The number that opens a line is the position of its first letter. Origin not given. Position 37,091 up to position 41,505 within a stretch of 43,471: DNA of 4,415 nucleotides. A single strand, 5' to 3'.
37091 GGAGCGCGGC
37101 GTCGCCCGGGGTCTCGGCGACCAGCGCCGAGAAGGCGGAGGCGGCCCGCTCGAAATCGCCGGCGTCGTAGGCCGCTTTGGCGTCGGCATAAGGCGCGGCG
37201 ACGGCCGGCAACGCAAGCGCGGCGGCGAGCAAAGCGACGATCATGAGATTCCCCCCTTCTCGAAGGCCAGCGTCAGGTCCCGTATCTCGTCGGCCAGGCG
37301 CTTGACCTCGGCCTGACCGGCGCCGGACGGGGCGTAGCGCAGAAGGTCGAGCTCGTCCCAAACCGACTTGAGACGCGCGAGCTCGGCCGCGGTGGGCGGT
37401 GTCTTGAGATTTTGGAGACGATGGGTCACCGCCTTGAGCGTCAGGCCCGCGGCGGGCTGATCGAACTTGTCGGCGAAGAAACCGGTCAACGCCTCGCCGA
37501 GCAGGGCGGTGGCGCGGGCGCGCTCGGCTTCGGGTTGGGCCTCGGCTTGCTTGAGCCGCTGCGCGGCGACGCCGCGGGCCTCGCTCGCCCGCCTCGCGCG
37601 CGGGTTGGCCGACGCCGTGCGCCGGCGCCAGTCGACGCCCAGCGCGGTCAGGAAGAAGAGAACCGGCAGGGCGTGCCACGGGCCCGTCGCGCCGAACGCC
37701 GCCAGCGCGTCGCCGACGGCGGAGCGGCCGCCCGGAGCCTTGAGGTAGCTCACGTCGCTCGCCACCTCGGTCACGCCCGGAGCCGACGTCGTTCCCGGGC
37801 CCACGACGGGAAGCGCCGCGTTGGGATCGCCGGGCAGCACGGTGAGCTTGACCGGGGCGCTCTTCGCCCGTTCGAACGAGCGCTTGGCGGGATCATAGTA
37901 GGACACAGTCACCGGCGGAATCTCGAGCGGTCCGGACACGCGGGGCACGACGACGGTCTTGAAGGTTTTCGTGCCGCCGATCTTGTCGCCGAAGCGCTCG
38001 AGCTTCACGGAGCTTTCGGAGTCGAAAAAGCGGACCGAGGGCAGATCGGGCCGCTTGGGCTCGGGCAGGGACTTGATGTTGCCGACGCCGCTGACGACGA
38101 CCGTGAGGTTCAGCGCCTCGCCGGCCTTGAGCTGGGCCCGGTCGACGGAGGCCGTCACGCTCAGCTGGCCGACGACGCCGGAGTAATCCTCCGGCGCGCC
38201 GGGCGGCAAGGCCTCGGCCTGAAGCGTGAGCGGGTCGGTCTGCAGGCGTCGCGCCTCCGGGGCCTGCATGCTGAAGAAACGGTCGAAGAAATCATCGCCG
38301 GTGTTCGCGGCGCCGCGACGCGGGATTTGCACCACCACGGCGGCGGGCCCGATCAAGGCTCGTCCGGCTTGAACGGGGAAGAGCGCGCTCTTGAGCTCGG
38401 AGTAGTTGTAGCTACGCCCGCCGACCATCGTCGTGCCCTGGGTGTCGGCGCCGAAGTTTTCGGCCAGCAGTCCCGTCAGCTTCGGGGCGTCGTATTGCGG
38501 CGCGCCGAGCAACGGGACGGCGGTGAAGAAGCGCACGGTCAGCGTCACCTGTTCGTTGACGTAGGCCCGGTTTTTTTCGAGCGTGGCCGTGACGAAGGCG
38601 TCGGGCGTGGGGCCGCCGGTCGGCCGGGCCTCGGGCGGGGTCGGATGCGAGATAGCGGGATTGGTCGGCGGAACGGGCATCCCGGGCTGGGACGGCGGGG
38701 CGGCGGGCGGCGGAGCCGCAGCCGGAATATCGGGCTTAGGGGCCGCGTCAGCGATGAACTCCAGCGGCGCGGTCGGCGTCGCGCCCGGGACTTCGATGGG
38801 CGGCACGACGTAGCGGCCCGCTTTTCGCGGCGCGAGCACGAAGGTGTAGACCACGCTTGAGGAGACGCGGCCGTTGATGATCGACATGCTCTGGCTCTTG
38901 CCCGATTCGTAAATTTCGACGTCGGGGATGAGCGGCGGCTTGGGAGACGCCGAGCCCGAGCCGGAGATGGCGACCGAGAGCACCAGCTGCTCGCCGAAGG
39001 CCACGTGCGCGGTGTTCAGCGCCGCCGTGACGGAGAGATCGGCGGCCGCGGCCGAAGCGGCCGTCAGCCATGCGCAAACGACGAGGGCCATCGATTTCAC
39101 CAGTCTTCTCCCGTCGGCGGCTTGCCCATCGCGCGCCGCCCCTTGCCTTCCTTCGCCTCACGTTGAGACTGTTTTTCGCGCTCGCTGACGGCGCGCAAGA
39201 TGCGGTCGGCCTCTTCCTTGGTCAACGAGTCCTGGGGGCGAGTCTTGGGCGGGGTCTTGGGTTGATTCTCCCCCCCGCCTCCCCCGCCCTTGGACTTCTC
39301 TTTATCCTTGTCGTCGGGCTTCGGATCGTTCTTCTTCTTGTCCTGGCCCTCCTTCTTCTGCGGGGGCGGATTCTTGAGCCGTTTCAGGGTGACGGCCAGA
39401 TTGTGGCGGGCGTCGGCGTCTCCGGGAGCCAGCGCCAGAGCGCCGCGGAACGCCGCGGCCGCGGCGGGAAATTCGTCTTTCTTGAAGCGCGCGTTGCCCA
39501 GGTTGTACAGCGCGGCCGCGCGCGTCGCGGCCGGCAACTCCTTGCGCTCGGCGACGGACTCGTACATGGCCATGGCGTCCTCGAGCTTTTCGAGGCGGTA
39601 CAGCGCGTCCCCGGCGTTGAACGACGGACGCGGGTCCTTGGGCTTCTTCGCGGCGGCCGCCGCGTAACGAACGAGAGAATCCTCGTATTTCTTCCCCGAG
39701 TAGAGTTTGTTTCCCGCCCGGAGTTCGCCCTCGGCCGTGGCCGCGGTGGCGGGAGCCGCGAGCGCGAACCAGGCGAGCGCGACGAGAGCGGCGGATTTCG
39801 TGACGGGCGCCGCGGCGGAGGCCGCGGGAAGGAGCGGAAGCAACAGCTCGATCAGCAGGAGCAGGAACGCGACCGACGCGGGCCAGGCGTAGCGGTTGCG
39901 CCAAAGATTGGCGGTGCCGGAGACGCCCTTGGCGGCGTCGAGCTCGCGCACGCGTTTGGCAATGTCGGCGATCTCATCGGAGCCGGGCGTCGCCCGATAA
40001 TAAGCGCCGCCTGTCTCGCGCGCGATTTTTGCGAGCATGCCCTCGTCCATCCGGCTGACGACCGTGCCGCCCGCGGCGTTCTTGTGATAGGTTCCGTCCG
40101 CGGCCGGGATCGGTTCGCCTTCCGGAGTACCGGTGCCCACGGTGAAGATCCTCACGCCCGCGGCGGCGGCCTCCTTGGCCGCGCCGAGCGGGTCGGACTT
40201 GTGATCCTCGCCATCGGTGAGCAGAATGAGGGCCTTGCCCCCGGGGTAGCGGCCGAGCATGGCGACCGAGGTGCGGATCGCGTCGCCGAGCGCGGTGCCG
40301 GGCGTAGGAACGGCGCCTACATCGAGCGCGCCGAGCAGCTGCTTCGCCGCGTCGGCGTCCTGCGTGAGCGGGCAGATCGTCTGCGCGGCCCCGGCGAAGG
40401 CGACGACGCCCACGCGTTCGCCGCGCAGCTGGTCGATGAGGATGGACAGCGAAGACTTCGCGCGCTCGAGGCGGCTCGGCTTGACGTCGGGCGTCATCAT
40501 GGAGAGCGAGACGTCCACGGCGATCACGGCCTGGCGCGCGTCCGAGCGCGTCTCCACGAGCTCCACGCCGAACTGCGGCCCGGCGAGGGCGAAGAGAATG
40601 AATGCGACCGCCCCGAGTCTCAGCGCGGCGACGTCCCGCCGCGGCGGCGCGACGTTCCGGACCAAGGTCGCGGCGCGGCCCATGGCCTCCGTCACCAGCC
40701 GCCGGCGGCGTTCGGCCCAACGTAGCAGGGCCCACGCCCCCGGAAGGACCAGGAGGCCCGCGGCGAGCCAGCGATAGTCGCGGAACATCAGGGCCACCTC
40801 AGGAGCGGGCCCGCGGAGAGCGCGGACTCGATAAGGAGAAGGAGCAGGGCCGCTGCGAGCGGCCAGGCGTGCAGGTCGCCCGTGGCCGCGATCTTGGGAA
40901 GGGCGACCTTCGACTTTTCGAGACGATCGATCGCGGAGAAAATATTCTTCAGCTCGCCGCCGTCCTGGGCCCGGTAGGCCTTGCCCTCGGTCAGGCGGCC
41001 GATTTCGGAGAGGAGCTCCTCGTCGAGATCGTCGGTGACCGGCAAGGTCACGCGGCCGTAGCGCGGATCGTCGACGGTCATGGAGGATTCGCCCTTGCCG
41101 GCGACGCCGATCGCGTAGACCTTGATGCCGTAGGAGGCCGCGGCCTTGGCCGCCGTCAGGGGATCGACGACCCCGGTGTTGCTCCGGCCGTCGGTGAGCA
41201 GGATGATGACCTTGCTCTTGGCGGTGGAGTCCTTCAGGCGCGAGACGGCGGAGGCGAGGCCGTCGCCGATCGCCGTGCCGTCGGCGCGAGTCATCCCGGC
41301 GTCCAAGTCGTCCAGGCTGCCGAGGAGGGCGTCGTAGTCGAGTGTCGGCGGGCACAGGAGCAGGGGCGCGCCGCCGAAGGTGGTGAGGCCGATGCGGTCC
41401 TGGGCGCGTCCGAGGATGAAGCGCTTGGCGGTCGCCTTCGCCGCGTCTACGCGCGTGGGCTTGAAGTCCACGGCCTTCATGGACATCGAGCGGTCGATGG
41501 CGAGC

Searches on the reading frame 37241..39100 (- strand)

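Call 42: search_protein_families(library=pfam, proteins=[window:37241-39100:-], max_evalue=0.001)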
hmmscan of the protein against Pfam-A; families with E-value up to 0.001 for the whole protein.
window:37241-39100:- (619 aa): 1 family
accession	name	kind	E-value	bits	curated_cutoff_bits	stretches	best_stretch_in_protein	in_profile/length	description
PF13584.12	BatD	-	8.3e-37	126.2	24.1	2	27-105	2-77/92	BatD DUF11 like domain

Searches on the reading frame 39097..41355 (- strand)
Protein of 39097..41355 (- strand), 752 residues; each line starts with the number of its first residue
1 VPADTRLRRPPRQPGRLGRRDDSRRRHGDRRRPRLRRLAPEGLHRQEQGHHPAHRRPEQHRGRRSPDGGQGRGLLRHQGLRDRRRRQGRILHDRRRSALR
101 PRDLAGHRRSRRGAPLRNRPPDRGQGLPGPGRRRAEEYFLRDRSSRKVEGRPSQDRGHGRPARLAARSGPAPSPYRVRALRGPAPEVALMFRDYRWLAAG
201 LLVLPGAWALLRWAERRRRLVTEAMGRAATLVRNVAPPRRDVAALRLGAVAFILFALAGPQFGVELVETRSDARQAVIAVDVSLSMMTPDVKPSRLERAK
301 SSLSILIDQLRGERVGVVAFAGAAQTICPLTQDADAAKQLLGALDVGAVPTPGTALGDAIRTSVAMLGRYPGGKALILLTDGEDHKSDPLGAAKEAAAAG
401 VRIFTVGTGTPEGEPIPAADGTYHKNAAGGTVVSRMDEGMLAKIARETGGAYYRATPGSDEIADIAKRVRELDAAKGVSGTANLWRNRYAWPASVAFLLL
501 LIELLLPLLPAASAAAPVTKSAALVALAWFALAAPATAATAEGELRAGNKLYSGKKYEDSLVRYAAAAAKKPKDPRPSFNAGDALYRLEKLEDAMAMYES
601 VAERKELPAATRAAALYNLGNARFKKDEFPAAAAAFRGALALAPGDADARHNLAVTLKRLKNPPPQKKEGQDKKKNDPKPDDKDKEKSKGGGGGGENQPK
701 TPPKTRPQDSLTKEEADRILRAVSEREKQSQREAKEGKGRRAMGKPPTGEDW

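Call 42: search_protein_families(library=pfam, proteins=[window:39097-41355:-], max_evalue=0.001)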
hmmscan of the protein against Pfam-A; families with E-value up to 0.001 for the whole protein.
window:39097-41355:- (752 aa): 8 families
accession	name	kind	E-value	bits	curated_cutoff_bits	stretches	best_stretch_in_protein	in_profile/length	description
PF13519.12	VWA_2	-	2.8e-17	63.7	27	1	277-383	2-107/107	von Willebrand factor type A domain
PF00092.34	VWA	-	1.2e-14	55.3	23.8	1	277-410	3-141/174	von Willebrand factor type A domain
PF13414.12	TPR_11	-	2.2e-10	40.5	26.8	1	548-588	1-41/42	TPR repeat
PF07719.23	TPR_2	-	3.5e-06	27.2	27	1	613-646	1-34/34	Tetratricopeptide repeat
PF00515.34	TPR_1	-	2.1e-05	24.5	27.8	0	613-645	1-33/34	Tetratricopeptide repeat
PF14559.12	TPR_19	-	0.00011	22.8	25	0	628-662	6-40/68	Tetratricopeptide repeat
PF13432.12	TPR_16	-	0.00015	22.6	32.7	0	547-602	3-58/65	Tetratricopeptide repeat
PF13181.12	TPR_8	-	0.00024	21.4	25.7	0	613-645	1-33/34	Tetratricopeptide repeat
